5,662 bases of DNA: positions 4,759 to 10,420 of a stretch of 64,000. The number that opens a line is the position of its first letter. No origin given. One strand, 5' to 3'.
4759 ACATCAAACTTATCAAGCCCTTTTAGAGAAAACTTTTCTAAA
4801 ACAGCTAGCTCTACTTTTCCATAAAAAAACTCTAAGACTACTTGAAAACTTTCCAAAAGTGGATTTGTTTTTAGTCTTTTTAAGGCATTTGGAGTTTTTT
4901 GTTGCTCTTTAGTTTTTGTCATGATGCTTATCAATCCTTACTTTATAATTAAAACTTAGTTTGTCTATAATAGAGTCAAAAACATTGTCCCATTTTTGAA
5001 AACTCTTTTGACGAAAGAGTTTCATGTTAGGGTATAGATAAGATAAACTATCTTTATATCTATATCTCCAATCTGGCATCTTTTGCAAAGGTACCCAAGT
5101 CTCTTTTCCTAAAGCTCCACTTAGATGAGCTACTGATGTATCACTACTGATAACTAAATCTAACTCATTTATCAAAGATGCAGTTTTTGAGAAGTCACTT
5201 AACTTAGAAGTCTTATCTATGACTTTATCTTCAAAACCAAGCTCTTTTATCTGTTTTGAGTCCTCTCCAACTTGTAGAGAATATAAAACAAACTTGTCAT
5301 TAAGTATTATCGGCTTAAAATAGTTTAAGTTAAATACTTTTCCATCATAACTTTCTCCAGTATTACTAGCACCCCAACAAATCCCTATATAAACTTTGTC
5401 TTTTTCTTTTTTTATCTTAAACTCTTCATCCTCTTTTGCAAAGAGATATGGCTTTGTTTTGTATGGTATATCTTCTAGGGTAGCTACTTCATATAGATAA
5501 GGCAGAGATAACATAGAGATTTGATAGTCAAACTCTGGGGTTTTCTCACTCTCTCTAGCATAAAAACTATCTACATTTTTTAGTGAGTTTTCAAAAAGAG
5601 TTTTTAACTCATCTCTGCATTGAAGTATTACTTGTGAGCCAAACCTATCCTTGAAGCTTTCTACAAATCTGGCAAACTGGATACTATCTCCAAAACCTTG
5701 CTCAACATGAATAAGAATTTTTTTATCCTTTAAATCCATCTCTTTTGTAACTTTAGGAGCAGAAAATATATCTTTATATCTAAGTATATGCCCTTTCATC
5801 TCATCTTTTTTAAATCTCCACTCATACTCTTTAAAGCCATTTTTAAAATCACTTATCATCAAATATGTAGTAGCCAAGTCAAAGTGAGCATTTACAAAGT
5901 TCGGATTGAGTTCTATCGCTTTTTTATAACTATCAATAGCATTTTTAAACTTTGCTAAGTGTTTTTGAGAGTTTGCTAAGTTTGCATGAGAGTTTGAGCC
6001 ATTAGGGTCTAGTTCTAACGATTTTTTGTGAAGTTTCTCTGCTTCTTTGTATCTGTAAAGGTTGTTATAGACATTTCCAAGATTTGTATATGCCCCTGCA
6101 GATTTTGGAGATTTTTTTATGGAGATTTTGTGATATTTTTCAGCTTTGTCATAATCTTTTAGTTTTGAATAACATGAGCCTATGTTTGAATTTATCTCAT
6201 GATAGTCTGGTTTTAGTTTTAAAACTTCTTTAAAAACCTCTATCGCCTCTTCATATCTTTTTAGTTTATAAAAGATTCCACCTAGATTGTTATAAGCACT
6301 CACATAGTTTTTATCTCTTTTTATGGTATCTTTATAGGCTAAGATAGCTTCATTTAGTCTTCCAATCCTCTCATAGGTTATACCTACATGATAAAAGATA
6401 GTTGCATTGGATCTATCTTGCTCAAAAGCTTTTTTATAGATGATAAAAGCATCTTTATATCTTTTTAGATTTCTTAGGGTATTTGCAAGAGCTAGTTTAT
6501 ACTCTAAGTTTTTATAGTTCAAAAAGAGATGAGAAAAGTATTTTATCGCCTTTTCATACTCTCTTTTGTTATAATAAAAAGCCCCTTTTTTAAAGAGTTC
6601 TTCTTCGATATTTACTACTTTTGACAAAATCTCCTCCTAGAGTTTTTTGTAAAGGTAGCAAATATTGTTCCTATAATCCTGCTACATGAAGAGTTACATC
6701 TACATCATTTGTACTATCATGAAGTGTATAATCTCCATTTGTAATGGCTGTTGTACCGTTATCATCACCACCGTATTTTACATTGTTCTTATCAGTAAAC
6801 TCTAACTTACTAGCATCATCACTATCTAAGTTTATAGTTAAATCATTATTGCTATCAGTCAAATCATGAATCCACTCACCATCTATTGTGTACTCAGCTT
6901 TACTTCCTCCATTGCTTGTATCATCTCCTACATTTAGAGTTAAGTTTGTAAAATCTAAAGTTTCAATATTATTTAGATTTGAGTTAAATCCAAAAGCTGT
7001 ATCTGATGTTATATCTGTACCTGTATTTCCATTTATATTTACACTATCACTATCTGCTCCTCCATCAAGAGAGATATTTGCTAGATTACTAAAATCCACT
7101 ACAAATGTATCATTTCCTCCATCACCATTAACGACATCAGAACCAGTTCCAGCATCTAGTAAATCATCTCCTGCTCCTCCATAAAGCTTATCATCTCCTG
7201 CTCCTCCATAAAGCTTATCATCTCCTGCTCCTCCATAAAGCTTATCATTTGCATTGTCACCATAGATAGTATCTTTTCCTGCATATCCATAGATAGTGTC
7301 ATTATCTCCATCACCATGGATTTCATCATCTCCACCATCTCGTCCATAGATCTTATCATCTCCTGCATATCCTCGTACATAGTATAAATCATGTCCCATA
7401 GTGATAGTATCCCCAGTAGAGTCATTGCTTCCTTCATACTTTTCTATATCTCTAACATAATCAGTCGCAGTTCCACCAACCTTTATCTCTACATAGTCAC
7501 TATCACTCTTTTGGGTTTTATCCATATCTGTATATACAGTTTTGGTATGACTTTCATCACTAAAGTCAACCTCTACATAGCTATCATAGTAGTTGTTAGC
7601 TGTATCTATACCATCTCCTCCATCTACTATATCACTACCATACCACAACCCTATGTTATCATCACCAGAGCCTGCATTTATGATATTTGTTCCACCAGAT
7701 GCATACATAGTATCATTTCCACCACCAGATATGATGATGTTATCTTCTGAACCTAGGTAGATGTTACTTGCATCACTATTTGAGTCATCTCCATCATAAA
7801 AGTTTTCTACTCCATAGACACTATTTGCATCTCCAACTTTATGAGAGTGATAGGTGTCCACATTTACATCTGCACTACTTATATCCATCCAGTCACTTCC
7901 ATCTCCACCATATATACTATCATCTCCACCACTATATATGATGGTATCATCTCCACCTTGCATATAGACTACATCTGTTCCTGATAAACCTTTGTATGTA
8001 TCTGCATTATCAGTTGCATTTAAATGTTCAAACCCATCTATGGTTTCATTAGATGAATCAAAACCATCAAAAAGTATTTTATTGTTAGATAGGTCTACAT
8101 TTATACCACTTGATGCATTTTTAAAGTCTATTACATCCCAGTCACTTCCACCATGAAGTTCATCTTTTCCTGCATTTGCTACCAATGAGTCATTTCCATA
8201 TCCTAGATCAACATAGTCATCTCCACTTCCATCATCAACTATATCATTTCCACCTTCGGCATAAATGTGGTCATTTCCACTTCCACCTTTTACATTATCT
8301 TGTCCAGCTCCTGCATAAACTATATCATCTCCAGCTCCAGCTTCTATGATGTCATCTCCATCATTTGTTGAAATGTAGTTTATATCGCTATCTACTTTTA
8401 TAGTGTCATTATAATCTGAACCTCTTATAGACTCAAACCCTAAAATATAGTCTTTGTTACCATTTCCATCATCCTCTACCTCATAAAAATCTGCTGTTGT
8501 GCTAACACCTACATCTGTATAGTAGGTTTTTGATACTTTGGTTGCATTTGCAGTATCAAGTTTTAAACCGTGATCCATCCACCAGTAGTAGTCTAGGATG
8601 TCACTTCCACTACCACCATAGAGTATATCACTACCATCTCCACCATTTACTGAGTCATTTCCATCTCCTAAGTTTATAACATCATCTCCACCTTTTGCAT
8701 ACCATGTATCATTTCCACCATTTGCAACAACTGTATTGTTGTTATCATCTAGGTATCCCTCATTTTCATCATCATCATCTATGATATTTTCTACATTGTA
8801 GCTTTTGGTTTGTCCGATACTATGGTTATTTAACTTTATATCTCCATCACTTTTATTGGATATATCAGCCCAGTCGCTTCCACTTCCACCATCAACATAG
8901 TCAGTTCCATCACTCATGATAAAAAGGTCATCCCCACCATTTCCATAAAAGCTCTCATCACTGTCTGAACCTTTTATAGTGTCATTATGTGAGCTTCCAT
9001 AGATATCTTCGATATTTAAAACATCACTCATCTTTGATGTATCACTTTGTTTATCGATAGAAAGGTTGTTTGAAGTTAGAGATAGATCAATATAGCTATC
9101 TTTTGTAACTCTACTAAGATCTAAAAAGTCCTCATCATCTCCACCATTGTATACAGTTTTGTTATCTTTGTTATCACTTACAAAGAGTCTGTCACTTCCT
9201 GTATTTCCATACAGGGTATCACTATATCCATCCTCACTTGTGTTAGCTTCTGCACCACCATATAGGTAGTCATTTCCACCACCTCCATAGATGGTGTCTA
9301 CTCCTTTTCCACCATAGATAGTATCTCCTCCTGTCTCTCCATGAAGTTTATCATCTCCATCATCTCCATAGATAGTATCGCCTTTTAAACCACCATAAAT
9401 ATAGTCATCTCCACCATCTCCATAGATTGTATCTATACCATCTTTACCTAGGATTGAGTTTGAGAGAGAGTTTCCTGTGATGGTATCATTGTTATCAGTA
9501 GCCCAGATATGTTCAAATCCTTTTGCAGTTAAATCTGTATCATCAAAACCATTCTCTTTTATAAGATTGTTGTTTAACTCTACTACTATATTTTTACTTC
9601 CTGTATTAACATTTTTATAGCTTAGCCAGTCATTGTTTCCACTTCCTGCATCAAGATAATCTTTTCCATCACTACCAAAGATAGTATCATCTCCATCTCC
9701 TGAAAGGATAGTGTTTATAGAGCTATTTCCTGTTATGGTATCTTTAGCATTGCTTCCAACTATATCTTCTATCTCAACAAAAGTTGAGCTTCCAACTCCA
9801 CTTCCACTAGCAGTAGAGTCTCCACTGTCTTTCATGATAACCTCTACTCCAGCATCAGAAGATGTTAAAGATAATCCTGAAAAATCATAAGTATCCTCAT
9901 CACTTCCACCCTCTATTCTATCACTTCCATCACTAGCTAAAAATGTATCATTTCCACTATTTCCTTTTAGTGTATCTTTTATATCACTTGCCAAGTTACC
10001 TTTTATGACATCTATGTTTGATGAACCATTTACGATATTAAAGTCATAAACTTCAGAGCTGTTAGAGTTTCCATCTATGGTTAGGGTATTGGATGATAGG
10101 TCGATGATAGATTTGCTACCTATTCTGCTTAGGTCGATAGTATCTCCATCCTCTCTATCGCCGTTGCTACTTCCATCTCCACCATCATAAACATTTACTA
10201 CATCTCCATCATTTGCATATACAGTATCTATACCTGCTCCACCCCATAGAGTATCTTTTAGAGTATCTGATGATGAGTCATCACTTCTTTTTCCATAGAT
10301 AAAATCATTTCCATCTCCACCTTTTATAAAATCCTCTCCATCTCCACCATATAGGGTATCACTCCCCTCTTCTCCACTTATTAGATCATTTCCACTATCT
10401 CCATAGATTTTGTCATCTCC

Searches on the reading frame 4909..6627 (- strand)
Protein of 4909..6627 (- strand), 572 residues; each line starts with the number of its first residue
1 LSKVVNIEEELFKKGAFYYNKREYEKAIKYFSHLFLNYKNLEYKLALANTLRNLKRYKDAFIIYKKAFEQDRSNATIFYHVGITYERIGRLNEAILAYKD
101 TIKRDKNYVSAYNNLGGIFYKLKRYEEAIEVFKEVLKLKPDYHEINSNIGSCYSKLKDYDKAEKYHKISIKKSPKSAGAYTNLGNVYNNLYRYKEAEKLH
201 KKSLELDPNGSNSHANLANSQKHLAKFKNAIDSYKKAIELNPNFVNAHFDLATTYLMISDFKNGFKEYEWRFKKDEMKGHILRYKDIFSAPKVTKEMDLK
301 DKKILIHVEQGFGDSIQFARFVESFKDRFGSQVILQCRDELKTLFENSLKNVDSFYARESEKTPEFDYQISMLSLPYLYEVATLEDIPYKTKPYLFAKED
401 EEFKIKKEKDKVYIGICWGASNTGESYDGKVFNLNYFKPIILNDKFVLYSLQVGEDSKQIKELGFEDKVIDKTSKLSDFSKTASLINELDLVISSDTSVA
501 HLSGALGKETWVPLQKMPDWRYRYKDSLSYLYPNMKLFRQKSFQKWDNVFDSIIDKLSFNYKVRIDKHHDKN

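Call 6: search_protein_families(library=pfam, proteins=[window:4909-6627:-])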
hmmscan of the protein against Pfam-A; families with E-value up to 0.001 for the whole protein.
window:4909-6627:- (572 aa): 21 families
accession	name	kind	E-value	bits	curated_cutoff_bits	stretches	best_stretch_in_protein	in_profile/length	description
PF00515.34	TPR_1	-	2.8e-40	135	27.8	4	110-142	2-34/34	Tetratricopeptide repeat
PF13431.12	TPR_17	-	1.3e-32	109.8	24.4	2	234-260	2-28/34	Tetratricopeptide repeat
PF07719.23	TPR_2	-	2.5e-31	105.6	27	2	111-142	3-34/34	Tetratricopeptide repeat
PF13414.12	TPR_11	-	1.7e-30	104.9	26.8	3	117-156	2-41/42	TPR repeat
PF13181.12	TPR_8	-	3.8e-30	101.9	25.7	2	110-142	2-34/34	Tetratricopeptide repeat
PF13424.12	TPR_12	-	2.5e-27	95.3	30.1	3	177-240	3-74/77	Tetratricopeptide repeat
PF13176.12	TPR_7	-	1.6e-24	84.3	27.9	0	111-141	1-31/36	Tetratricopeptide repeat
PF14559.12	TPR_19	-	3.2e-21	75.9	25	1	122-164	4-46/68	Tetratricopeptide repeat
PF13374.12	TPR_10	-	4e-20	71.6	27.5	2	177-206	2-31/42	Tetratricopeptide repeat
PF13432.12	TPR_16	-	4.2e-20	72.3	32.7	1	84-142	6-64/65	Tetratricopeptide repeat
PF13428.12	TPR_14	-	9.6e-20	69.5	23.5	0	43-78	3-38/44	Tetratricopeptide repeat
PF12895.13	ANAPC3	-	2.2e-11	44.3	27.2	1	21-100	2-81/82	Anaphase-promoting complex, cyclosome, subunit 3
PF25063.1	ARM_TT21_C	-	5.1e-09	36.7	35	1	45-149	99-204/209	Tetratricopeptide repeat protein 21 C-terminal ARM domain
PF25068.1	ARM_TT21_4th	-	5.9e-09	36.8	30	0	147-223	3-76/153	Tetratricopeptide repeat protein 21 forth ARM domain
PF23914.1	TPR_CcmH_CycH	-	7.5e-09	36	42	0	79-140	91-152/158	Cytochrome c-type biogenesis protein H TPR domain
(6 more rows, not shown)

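Call 77: search_protein_families(library=ncbifam, proteins=[window:4909-6627:-], max_evalue=0.001)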
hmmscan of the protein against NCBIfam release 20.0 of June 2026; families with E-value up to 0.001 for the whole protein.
window:4909-6627:- (572 aa): 26 families (the best 25 are shown)
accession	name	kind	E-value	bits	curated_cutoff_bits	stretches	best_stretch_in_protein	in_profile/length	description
NF040959.1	MamA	equivalog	1.4e-27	96.4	200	3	118-241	80-203/204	magnetosome protein MamA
TIGR02917.1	PEP_TPR_lipo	equivalog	2.8e-25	88.4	312.2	1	16-257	643-883/899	XrtA/PEP-CTERM system TPR-repeat protein PrsT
TIGR02552.1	LcrH_SycD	equivalog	1.2e-22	80.1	104.8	3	11-107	21-118/136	SycD/LcrH family type III secretion system chaperone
NF033762.1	social_mot_Tgl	equivalog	1.7e-19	70.2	225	3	69-170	25-127/252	social motility TPR repeat lipoprotein Tgl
TIGR02521.1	type_IV_pilW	equivalog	7.6e-19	68.2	154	2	47-201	37-193/234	type IV pilus biogenesis/stability protein PilW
NF033758.1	gliding_GltE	equivalog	9.2e-17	61.1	225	1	64-262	75-273/411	adventurous gliding motility TPR repeat lipoprotein GltE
NF011886.0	PRK15359.1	equivalog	1.1e-12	47.9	146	1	8-106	24-123/144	type III secretion system chaperone protein SscB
NF033920.0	C39_PA2778_fam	equivalog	4.4e-11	42.7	150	2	156-242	169-255/255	PA2778 family cysteine peptidase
NF047371.1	FlcA_CTERM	equivalog_domain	1.7e-10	40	300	2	68-166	431-530/646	periplasmic flagellar collar protein FlcA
NF053607.1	CHU_0125_OmpA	equivalog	2.6e-10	39.4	620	2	11-107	22-119/639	CHU_0125 family OmpA-like outer membrane integrity protein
NF008391.2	PRK11189.1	equivalog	4.3e-10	39.5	250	1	70-150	60-142/297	lipoprotein NlpI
NF008756.0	PRK11788.1-4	equivalog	1.2e-09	37.7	474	2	159-275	123-244/389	lipopolysaccharide assembly protein LapB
NF002725.1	PRK02603.1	equivalog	2e-09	37.7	143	0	125-196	51-125/173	photosystem I assembly protein Ycf3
TIGR00540.1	TPR_hemY_coli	hypoth_equivalog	2.1e-09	36.6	142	1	123-203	306-385/385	heme biosynthesis-associated TPR protein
NF008757.0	PRK11788.1-5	equivalog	6.2e-09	35.5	363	1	87-176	192-282/388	lipopolysaccharide assembly protein LapB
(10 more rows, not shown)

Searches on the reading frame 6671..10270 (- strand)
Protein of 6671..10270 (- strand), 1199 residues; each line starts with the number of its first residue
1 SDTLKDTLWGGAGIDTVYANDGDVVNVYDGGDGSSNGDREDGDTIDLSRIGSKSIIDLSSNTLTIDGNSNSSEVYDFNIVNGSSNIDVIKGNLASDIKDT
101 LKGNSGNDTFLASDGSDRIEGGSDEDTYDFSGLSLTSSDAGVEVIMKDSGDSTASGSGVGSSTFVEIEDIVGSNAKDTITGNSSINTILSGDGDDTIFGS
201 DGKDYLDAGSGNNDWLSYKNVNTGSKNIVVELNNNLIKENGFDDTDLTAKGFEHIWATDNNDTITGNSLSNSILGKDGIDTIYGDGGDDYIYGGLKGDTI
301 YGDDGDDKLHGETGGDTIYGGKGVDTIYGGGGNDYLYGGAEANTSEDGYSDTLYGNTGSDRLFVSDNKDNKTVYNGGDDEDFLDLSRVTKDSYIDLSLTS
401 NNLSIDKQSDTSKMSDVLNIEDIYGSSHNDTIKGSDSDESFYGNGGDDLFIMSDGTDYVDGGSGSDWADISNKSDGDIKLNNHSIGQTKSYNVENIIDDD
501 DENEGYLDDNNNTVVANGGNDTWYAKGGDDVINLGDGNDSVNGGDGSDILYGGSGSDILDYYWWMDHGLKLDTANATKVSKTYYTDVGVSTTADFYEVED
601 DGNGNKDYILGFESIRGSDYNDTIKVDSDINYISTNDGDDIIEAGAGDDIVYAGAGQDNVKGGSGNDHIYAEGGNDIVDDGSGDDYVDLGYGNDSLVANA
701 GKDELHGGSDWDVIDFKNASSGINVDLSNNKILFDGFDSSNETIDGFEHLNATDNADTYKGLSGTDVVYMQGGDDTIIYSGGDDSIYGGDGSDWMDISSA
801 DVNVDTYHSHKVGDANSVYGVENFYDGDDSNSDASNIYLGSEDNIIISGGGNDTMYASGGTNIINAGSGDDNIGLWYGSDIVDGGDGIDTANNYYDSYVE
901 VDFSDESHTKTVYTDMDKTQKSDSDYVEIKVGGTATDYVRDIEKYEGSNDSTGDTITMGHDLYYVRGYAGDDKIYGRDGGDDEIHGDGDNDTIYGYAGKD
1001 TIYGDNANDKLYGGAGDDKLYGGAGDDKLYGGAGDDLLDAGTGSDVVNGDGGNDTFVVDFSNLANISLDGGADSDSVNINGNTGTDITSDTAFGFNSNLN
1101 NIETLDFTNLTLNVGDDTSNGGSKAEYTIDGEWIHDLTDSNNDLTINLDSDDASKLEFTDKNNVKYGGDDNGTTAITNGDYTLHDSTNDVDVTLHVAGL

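Call 59: search_protein_families(library=pfam, proteins=[window:6671-10270:-], max_evalue=1)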
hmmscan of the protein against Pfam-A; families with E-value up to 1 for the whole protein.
window:6671-10270:- (1199 aa): 1 family
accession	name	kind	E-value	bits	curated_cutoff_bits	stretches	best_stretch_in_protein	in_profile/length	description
PF00353.25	HemolysinCabind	-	2.5e-68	225.9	23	19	1003-1038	1-36/36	RTX calcium-binding nonapeptide repeat (4 copies)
